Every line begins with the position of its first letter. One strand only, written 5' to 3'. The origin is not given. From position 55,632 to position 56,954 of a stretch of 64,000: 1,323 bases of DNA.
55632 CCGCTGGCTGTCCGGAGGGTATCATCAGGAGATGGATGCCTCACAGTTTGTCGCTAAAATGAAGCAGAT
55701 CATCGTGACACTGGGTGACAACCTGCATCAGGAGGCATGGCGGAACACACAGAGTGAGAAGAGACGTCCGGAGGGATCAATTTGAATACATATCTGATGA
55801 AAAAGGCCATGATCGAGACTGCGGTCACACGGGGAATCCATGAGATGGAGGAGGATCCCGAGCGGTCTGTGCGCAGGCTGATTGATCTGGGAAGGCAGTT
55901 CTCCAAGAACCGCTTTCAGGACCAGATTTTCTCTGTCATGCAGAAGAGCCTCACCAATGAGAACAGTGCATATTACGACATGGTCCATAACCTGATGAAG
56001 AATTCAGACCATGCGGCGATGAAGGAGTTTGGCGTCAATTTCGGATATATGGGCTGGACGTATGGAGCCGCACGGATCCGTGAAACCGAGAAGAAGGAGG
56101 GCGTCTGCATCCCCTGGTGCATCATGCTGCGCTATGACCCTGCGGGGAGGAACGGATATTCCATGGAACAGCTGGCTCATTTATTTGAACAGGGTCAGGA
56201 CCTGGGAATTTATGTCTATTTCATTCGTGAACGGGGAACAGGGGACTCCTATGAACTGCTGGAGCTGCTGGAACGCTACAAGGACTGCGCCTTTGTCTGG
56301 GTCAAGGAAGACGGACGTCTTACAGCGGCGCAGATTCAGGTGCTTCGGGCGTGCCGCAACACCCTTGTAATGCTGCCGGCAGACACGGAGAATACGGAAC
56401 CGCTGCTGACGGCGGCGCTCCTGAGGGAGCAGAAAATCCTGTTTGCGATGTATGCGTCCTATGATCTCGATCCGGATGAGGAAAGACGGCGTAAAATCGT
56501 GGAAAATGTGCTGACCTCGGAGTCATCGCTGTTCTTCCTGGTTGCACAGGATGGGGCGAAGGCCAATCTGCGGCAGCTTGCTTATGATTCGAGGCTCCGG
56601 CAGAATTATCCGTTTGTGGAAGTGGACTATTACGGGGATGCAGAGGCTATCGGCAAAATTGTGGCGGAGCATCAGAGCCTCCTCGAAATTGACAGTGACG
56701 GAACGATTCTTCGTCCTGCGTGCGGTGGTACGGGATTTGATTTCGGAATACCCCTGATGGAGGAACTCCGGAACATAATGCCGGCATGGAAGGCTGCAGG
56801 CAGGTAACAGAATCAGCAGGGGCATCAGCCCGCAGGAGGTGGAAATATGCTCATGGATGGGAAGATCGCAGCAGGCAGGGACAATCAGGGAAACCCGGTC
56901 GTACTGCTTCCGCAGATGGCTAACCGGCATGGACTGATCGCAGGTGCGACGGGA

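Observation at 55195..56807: TetR coupled to a radical-SAM pseudoenzyme next to the SUF operon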

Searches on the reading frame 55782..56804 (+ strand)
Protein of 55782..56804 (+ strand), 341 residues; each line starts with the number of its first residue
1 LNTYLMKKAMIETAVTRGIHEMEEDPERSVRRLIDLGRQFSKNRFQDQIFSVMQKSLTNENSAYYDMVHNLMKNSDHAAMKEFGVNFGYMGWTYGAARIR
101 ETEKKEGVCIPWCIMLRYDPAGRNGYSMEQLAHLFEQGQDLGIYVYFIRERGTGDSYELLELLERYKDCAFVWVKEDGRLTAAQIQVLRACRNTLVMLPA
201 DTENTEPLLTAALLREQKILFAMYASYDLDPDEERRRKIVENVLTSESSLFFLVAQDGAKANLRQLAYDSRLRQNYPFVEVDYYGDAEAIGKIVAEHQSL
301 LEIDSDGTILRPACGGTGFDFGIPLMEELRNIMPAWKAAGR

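Call 3: search_protein_families(library=pfam, proteins=[window:55782-56804:+], max_evalue=1)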
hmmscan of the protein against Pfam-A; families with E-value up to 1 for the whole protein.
window:55782-56804:+ (341 aa): 1 family
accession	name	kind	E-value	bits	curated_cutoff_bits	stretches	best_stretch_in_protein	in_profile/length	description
PF02779.29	Transket_pyr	-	0.012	15.7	27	1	183-219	125-162/174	Transketolase, pyrimidine binding domain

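Call 4: search_protein_families(library=ncbifam, proteins=[window:55782-56804:+], max_evalue=1)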
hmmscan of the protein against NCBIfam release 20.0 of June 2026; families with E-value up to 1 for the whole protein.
window:55782-56804:+ (341 aa): 2 families
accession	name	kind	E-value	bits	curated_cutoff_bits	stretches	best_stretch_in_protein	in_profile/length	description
NF008366.0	PRK11162.1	equivalog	0.063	12.2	242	1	33-91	47-108/366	murein transglycosylase A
TIGR04323.1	SpoChoClust_1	subfamily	0.11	12.5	55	1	221-254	65-98/122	LIC12192 family sporadic carbohydrate cluster protein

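Call 5: find_homologous_proteins(query=window:55782-56804:+, max_evalue=0.001)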
Query window:55782-56804:+ (341 aa): 73 proteins with E <= 0.001 among 3735 candidates.
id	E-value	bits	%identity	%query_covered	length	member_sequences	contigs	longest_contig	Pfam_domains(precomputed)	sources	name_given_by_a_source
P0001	2.1e-228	775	100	100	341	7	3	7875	-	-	-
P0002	6.6e-137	474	64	98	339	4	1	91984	-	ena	-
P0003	6.6e-137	474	63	99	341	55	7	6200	-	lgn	-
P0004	7.8e-137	474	63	99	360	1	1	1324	-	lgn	-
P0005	1.3e-135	470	63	98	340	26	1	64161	-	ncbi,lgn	-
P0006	3.2e-133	462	61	98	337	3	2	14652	-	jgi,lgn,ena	jgi:hypothetical protein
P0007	5.0e-132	458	61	99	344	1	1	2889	-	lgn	-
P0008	6.5e-132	458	62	98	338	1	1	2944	-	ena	-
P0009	6.8e-132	458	62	100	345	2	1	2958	-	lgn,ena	-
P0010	8.7e-132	458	62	99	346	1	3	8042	-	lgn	-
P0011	1.2e-131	457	62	98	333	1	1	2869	-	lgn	-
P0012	1.2e-130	454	63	98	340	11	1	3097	-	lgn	-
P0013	2.2e-129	450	62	100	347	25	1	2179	-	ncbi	-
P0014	2.6e-129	449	60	99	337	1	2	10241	-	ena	-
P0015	2.9e-129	449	60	99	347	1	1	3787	-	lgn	-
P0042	4.0e-112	393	53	99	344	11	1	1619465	-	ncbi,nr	ncbi:MAG: hypothetical protein LKE85_05750 [Lachnospiraceae bacterium]|nr:hypothetical protein [Lach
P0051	2.6e-93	331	46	98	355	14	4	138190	-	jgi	jgi:hypothetical protein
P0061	9.8e-84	300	44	100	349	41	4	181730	-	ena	-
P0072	8.6e-35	139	31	89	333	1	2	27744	-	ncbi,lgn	-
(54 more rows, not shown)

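Call 9: search_solved_structures(query=A1, max_evalue=10, show_alignments=2)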
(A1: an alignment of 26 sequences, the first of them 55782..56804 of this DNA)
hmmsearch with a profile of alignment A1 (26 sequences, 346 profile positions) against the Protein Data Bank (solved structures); distinct sequences matched with E-value up to 10: 3.
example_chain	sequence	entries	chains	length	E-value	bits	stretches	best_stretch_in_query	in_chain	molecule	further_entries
7fcl_A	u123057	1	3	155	0.29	13.1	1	190-285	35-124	SIGIRR protein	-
7fcj_A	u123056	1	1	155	0.71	11.8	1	191-283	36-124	SIGIRR protein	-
7bpm_A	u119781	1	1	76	1.1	11.1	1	7-40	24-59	NF2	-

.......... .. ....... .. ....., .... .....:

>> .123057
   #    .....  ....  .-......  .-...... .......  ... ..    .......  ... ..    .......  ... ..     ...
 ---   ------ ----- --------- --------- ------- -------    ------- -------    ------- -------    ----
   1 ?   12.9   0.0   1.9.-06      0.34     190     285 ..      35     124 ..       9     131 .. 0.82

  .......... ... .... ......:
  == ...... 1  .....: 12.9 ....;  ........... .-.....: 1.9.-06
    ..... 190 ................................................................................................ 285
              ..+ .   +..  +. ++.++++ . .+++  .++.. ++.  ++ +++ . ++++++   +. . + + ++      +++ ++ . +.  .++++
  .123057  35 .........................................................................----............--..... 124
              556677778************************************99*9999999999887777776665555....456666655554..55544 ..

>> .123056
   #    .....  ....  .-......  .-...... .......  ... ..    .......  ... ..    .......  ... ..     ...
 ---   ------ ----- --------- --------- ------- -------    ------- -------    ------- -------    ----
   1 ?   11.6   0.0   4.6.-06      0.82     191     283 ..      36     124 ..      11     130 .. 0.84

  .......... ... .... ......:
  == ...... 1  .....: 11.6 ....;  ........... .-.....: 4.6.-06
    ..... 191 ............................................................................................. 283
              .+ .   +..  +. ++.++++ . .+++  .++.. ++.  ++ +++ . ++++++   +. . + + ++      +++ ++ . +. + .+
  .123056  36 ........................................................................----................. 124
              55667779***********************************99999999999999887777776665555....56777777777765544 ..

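Call 10: find_encoding_contigs(protein=P0072, flank=6000, max_places=2)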
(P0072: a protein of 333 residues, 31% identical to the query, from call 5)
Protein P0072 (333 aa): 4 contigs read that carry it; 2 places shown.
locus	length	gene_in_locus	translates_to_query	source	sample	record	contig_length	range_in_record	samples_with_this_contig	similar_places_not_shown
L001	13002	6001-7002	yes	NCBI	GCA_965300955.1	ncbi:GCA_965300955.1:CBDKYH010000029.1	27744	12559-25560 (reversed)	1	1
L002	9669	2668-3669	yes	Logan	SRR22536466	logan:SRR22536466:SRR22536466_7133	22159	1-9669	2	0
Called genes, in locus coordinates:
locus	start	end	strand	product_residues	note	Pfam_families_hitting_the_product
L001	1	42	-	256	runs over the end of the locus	PF02661:Fic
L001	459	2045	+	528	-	PF01609:DDE_Tnp_1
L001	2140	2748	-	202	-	-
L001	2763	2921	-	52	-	-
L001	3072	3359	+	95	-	PF07282:Cas12f1-like_TNB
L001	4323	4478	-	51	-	-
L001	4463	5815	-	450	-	PF04055:Radical_SAM, PF13186:SPASM (weak)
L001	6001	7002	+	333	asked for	-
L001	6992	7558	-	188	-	PF14278:TetR_C_8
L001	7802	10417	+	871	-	PF00690:Cation_ATPase_N, PF00122:E1-E2_ATPase, PF00702:Hydrolase, PF13246:Cation_ATPase, PF00689:Cation_ATPase_C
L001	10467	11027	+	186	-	PF02659:Mntp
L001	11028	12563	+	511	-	PF13396:PLDc_N, PF13091:PLDc_2, PF00614:PLDc (weak)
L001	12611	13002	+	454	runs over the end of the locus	PF01554:MatE, PF03023:MurJ, PF01554:MatE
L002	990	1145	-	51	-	-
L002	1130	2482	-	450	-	PF04055:Radical_SAM, PF13186:SPASM (weak)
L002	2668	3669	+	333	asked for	-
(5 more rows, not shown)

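Call 11: find_encoding_contigs(protein=P0061, flank=6000, max_places=2)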
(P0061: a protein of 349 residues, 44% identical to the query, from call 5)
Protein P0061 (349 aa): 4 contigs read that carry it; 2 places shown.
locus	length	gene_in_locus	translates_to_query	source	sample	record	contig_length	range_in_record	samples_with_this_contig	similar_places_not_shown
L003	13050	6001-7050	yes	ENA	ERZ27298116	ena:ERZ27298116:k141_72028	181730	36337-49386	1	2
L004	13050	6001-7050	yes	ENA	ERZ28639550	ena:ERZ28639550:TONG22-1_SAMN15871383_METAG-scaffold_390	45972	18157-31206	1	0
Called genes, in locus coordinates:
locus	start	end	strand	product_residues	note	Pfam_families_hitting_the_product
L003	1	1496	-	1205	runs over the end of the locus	-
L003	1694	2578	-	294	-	PF00398:RrnaAD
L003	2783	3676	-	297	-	PF01026:TatD_DNase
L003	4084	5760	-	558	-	PF01935:DUF87, PF05872:HerA_C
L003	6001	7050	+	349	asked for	-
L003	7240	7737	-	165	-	PF00440:TetR_N, PF14278:TetR_C_8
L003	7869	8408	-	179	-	PF01592:NifU_N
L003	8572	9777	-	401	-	PF00266:Aminotran_5, PF01041:DegT_DnrJ_EryC1 (faint)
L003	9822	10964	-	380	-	PF01458:SUFBD_core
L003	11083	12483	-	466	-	PF19295:SufBD_N, PF01458:SUFBD_core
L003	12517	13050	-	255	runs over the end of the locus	PF00005:ABC_tran, PF02463:SMC_N (faint), PF13304:AAA_21 (faint)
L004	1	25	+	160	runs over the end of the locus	-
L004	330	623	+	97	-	-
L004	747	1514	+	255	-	-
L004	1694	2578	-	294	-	PF00398:RrnaAD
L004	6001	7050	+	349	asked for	-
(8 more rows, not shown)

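Call 12: find_encoding_contigs(protein=P0051, flank=6000, max_places=2)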
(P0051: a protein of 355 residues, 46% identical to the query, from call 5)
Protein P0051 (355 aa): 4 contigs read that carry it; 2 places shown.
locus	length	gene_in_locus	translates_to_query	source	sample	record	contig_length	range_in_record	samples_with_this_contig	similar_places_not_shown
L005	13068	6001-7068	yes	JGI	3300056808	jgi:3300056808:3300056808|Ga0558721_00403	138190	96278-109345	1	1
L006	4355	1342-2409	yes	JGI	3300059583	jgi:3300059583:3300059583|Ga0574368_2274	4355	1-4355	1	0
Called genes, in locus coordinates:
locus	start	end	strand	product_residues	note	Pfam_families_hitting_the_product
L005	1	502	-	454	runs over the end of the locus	PF00772:DnaB, PF03796:DnaB_C, PF13481:AAA_25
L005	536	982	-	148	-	PF01281:Ribosomal_L9_N, PF03948:Ribosomal_L9_C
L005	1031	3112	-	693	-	PF24898:GGDEF_GdpP, PF01368:DHH, PF02272:DHHA1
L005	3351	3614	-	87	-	PF01084:Ribosomal_S18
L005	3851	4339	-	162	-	PF00436:SSB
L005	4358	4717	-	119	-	PF01250:Ribosomal_S6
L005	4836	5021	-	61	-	PF06107:DUF951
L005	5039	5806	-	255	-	PF02146:SIR2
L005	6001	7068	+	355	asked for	-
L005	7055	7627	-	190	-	PF00440:TetR_N, PF14278:TetR_C_8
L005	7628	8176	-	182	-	PF01592:NifU_N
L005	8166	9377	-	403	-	PF00155:Aminotran_1_2 (weak), PF00266:Aminotran_5, PF01041:DegT_DnrJ_EryC1 (weak), PF01053:Cys_Met_Meta_PP (weak)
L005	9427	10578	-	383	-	PF01458:SUFBD_core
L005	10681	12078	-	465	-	PF19295:SufBD_N, PF01458:SUFBD_core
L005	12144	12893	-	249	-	PF00005:ABC_tran, PF02463:SMC_N (weak), PF13304:AAA_21 (faint)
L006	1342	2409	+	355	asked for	-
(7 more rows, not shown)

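Call 14: find_encoding_contigs(protein=P0002, flank=6000, max_places=1)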
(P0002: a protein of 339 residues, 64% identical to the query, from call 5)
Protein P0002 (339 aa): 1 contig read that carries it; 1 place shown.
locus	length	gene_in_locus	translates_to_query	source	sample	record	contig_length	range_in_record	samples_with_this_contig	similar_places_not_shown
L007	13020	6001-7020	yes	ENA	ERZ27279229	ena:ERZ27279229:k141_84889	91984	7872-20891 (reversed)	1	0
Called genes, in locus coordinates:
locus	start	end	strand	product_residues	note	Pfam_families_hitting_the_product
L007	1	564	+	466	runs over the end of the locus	PF19295:SufBD_N, PF01458:SUFBD_core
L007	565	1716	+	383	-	PF01458:SUFBD_core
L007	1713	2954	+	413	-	PF00266:Aminotran_5, PF01041:DegT_DnrJ_EryC1 (weak)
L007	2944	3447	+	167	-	PF01592:NifU_N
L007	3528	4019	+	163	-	PF00440:TetR_N, PF14278:TetR_C_8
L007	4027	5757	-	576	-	PF01935:DUF87 (weak), PF05872:HerA_C, PF10412:TrwB_AAD_bind (faint)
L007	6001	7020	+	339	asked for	-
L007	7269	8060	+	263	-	PF01026:TatD_DNase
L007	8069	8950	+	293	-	PF00398:RrnaAD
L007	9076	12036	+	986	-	-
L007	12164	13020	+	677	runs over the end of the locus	PF22019:GlgB_N (weak), PF02922:CBM_48, PF00128:Alpha-amylase, PF02806:Alpha-amylase_C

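Call 15: find_encoding_contigs(protein=P0042, flank=6000, max_places=1)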
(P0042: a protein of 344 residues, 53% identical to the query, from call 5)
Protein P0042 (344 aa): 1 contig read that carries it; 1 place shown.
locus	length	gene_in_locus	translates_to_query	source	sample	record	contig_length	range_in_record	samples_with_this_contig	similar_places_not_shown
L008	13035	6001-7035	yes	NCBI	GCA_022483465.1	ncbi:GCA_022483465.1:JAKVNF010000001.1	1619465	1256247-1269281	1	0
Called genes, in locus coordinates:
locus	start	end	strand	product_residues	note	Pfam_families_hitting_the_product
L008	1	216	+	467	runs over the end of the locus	PF05621:TniB, PF13401:AAA_22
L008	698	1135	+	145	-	-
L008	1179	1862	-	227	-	-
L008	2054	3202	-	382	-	PF25302:NADase_transloc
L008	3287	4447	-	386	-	PF05872:HerA_C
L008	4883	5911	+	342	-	PF12762:DDE_Tnp_IS1595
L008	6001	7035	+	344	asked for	-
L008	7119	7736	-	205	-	PF00440:TetR_N, PF14278:TetR_C_8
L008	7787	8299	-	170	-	PF01592:NifU_N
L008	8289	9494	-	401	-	PF00266:Aminotran_5, PF01041:DegT_DnrJ_EryC1 (weak), PF01053:Cys_Met_Meta_PP (weak)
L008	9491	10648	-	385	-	PF01458:SUFBD_core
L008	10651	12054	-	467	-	PF19295:SufBD_N (faint), PF01458:SUFBD_core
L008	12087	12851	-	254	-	PF00005:ABC_tran, PF02463:SMC_N (weak), PF13304:AAA_21 (faint)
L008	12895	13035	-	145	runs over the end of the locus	PF02082:Rrf2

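Call 18: predict_structure(alignment_id=A1)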
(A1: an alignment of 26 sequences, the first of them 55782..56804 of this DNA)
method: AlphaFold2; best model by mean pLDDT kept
length: 341 residues; sequences in the alignment: 26
mean_pLDDT: 90.0   pTM: 0.90
mean pLDDT of the five models: 90.0, 89.7, 89.5, 89.3, 88.9
residues with pLDDT >= 90: 236; 70-90: 80; 50-70: 22; < 50: 3
segments of 3 or more residues with pLDDT < 50: none
pLDDT, mean of each block of 10 residues (from residue 1): 81 89 85 72 63 71 89 94 95 94 96 96 86 98 97 90 97 95 95 97 91 97 94 92 96 93 91 92 95 92 95 82 97 80 37
secondary structure, 60 per line:
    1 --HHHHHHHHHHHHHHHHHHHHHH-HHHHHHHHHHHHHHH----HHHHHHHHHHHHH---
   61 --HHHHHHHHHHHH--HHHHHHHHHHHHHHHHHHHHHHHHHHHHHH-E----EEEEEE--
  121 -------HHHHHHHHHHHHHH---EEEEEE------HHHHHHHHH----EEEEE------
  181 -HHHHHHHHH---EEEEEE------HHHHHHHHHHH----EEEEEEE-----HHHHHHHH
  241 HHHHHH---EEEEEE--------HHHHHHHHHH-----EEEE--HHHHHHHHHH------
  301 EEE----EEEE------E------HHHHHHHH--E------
elements in order: H3-24 H26-40 H45-57 H63-74 H77-106 E113-118 H128-141 E145-150 H157-165 E170-174 H182-190 E194-199 H206-216 E221-227 H233-246 E250-255 H264-273 E279-282 H285-294 E301-303 E308-311 H325-332

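Call 20: search_protein_families(library=ncbifam, proteins=[L001:4463-5815:-, L001:4323-4478:-, L001:6992-7558:-], max_evalue=0.01)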
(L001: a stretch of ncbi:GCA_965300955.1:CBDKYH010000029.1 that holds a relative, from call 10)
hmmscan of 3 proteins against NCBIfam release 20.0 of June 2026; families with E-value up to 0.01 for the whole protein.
L001:4463-5815:- (450 aa): 53 families (the best 25 are shown)
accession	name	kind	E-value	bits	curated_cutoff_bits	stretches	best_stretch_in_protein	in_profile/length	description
TIGR04055.1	rSAM_NirJ2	equivalog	1.1e-25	90.8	500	1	114-378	5-284/326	putative heme d1 biosynthesis radical SAM protein NirJ2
TIGR04545.1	rSAM_ahbD_hemeb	equivalog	1e-19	71.2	500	1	115-312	6-207/339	heme b synthase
NF045574.1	sacti_mat_StsB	exception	5.5e-17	61.7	625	1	116-390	103-382/466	StsB family radical SAM/SPASM domain sactipeptide maturase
NF041298.1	rSAM_mat_DynA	equivalog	2e-16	59.9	450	1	113-268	5-174/356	dynobactin maturation radical SAM/SPASM protein DynA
TIGR03962.1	mycofact_rSAM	equivalog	2.9e-16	59.6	265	1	102-380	5-295/339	mycofactocin radical SAM maturase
TIGR04051.1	rSAM_NirJ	equivalog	4.7e-16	58.7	515.45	1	117-259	10-156/354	heme d1 biosynthesis radical SAM protein NirJ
TIGR04054.1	rSAM_NirJ1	equivalog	4.5e-15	55.2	650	1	111-283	38-212/387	putative heme d1 biosynthesis radical SAM protein NirJ1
TIGR04053.2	TIGR04053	equivalog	2.2e-14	53.5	395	1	107-304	6-208/366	TIGR04053 family radical SAM/SPASM domain-containing protein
TIGR04546.1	rSAM_ahbC_deAc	equivalog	3.9e-14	52.2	650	1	114-285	44-217/390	12,18-didecarboxysiroheme deacetylase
TIGR03942.1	sulfatase_rSAM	equivalog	1.1e-13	51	349.45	1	115-279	6-187/363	anaerobic sulfatase maturase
NF041718.1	rSAM_phane_AMC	equivalog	1.2e-12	47.5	425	1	108-267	5-174/362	cyclophane-forming radical SAM peptide maturase AmcB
TIGR04347.1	pseudo_SAM_Halo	equivalog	1.5e-12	47.5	525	1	111-281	40-212/390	TIGR04347 family pseudo-SAM/SPASM protein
TIGR04163.1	rSAM_cobopep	equivalog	2.8e-11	42.8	375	1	108-257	63-226/428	peptide-modifying radical SAM enzyme CbpB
NF050035.1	rSAM_WgK_link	exception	3.6e-11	42.7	650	1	111-258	11-163/367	radical SAM/SPASM peptide maturase WgkB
TIGR02109.1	PQQ_syn_pqqE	equivalog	5.7e-11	42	381.35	1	105-383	3-287/358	pyrroloquinoline quinone biosynthesis protein PqqE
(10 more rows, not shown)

L001:4323-4478:- (51 aa): 0 families

L001:6992-7558:- (188 aa): 1 family
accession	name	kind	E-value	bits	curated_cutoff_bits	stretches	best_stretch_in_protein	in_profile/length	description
TIGR02366.1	DHAK_reg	equivalog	1.1e-24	87.4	129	1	4-172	1-172/176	dihydroxyacetone kinase transcriptional activator DhaS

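Call 21: search_protein_families(library=pfam, proteins=[L001:4463-5815:-, L001:4323-4478:-], max_evalue=0.01)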
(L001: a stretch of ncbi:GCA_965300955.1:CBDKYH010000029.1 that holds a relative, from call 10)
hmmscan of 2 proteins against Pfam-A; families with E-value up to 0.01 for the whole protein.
L001:4463-5815:- (450 aa): 3 families
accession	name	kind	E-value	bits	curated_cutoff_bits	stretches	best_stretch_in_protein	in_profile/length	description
PF04055.27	Radical_SAM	-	8e-14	52.6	29.5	1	115-251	3-151/166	Radical SAM superfamily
PF13186.11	SPASM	-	7.1e-06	26.7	21.5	1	330-390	1-63/67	Iron-sulfur cluster-binding domain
PF13353.11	Fer4_12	-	0.00019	22.2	22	1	117-179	13-78/137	4Fe-4S single cluster domain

L001:4323-4478:- (51 aa): 0 families

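Call 22: search_protein_representatives(protein=window:55782-56804:+)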
Query: 341 residues. Proteins with E-value up to 0.001 (for the whole library): 827; up to 1e-10: 625; up to 1e-30: 220. The best 150 are listed.
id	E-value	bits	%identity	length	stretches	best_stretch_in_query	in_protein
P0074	1.1e-90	320.7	47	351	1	1-337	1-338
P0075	1.9e-86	306.8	49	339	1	10-317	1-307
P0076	1.6e-84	300.5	44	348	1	1-335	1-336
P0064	1.7e-79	284.0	60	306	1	6-218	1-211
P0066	3.4e-75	269.8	43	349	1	1-310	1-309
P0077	1.3e-64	235.0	40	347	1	5-311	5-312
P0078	1.6e-59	218.3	37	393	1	8-334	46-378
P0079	2.7e-56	207.7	36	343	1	7-310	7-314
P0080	1.6e-55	205.2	35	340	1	2-319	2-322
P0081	1.1e-53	199.1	35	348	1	1-309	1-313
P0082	4.3e-53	197.2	34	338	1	2-317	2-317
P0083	2.4e-52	194.7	35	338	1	7-313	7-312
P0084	5.1e-52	193.7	35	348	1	6-315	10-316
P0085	5.7e-52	193.5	39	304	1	3-295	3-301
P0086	6.1e-50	186.8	35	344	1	6-310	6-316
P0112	6.8e-43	163.7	30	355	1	5-314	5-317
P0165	1.6e-36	142.8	28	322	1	5-309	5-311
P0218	3.8e-33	131.7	28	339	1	7-329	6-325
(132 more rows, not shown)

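Call 23: fold_search(model_id=the predicted structure, library=pdb)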
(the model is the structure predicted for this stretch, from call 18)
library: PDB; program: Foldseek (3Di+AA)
matches with E <= 10: 1787; with E <= 0.001: 46
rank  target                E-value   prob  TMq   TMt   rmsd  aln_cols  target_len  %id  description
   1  5v1s_B                2.5e-08  1.00  0.48  0.40   6.4       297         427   14  Crystal structure of Streptococcus suis SuiB bound to S-adenosylmethionine (released 2017-08-30)
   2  5v1t_A                1.3e-07  1.00  0.51  0.41   5.6       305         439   13  Crystal structure of Streptococcus suis SuiB bound to precursor peptide SuiA (released 2017-08-30)
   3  5v1q_B                2.7e-07  1.00  0.50  0.40   5.5       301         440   14  Crystal structure of Streptococcus suis SuiB (released 2017-08-30)
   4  5v1q_A                3.8e-07  1.00  0.49  0.40   6.5       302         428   14  Crystal structure of Streptococcus suis SuiB (released 2017-08-30)
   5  5v1s_A                8.2e-07  1.00  0.50  0.41   5.6       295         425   15  Crystal structure of Streptococcus suis SuiB bound to S-adenosylmethionine (released 2017-08-30)
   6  6efn                  2.0e-06  1.00  0.45  0.41   6.6       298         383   14  Structure of a RiPP maturase, SkfB (released 2018-10-24)
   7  8vdw_A                2.3e-06  1.00  0.42  0.44  12.0       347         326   13  X-Ray Crystal Structure of the biotin synthase from V. parvula (released 2024-01-24)
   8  8vdw_B                2.7e-06  1.00  0.42  0.43  11.7       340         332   12  X-Ray Crystal Structure of the biotin synthase from V. parvula (released 2024-01-24)
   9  8vcw                  2.1e-05  1.00  0.41  0.42   9.0       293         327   12  X-Ray Crystal Structure of the biotin synthase from B. obeum (released 2024-01-24)
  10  8vpo                  4.0e-05  1.00  0.47  0.37  13.2       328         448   15  X-Ray Crystal Structure of TigE from Paramaledivibacter caminithermalis (released 2024-02-07)
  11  8k7m_A                9.5e-05  1.00  0.23  0.30   9.0       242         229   13  De novo design protein -T01 (released 2024-07-31)
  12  3uy7_A                1.4e-04  1.00  0.34  0.44   7.7       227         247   14  Designed protein KE59 R1 7/10H with G130S mutation (released 2012-06-27)
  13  6c8v                  2.5e-04  1.00  0.44  0.48   5.3       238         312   11  X-ray structure of PqqE from Methylobacterium extorquens (released 2018-02-14)
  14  8kc8                  2.7e-04  1.00  0.35  0.49   7.8       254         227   11  De novo design protein -T11 (released 2024-08-07)
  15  5uck_A                3.2e-04  1.00  0.28  0.31  12.2       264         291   14  Class II fructose-1,6-bisphosphate aldolase of Helicobacter pylori with cleavage products (released 2018-04-11)
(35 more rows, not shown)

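Call 36: find_related_loci(query=A1, collection=genome_contigs, flank=6000)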
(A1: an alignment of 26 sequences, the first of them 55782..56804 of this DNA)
Query A1 (341 aa) in genome_contigs; peptide patterns used: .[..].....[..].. (x = any residue, [..] = any of these).
122 stretches matched a pattern; 39 encode a relative of the query (tblastn E <= 1e-3); 39 distinct loci.
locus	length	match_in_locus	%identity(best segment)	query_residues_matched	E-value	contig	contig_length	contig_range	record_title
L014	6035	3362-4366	64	1-335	8e-146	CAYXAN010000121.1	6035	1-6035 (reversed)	MAG TPA_asm: uncultured Sarcina sp. isolate binchicken_co354_69 genome assembly, contig: NODE_15315_length_6035_cov_4.40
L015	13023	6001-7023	62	1-338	7e-144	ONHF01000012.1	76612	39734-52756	uncultured Lachnospiraceae bacterium isolate RUG304 genome assembly, contig: scaffold_282, whole genome shotgun sequence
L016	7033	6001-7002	63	1-334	7e-143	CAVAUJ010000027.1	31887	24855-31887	Succinivibrio sp. isolate G02614-L1_cleanbin_000015 genome assembly, contig: Spades_G02614-L1_contig_709, whole genome s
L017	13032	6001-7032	62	1-341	6e-143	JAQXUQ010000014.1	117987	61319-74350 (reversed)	MAG: Bacillota bacterium isolate SUG1538 k141_21749, whole genome shotgun sequence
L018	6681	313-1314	61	1-334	9e-142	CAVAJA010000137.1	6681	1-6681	Lachnospiraceae bacterium isolate SRR8978233_cleanbin_000008 genome assembly, contig: Spades_SRR8978233_contig_1256, who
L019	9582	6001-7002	63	1-334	2e-141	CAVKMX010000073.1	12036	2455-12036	Clostridium sp. CAG:302 isolate H07659-L1_cleanbin_000026 genome assembly, contig: Spades_H07659-L1_contig_3258, whole g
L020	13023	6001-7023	63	1-340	1e-138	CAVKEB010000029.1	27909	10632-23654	bacterium isolate H07687-L1_cleanbin_000009 genome assembly, contig: Spades_H07687-L1_contig_1201, whole genome shotgun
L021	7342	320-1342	62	1-340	5e-136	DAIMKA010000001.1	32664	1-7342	MAG TPA_asm: Lachnospiraceae bacterium isolate CTOTU7880 NODE_43_length_32664_cov_3.862645, whole genome shotgun sequenc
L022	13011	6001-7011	59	1-336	8e-135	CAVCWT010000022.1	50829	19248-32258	Lachnospiraceae bacterium isolate H07626-L1_cleanbin_000011 genome assembly, contig: Spades_H07626-L1_contig_279, whole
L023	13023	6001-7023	56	1-341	5e-133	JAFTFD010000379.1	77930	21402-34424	MAG: Lachnospiraceae bacterium isolate RGIG3762 Roe_deer_Abomasum-2__c178980, whole genome shotgun sequence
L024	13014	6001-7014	61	1-337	1e-132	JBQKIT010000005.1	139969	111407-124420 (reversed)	Bacillota bacterium LCP21S3_G6 contig00005, whole genome shotgun sequence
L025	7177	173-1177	60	1-335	1e-131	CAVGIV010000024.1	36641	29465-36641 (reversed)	Paludibacteraceae bacterium isolate H07675-L1_cleanbin_000023 genome assembly, contig: Spades_H07675-L1_contig_872, whol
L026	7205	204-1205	60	1-334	2e-131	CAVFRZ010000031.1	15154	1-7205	Anaerovibrio sp. isolate SRR8978467_cleanbin_000001 genome assembly, contig: Spades_SRR8978467_contig_103, whole genome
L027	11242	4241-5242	60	1-334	9e-131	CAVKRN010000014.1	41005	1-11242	bacterium isolate G02635-L1_cleanbin_000004 genome assembly, contig: Spades_G02635-L1_contig_151, whole genome shotgun s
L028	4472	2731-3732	60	1-334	1e-132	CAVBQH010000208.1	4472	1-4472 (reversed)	Acutalibacteraceae bacterium isolate SRR8978300_cleanbin_000003 genome assembly, contig: Spades_SRR8978300_contig_1512,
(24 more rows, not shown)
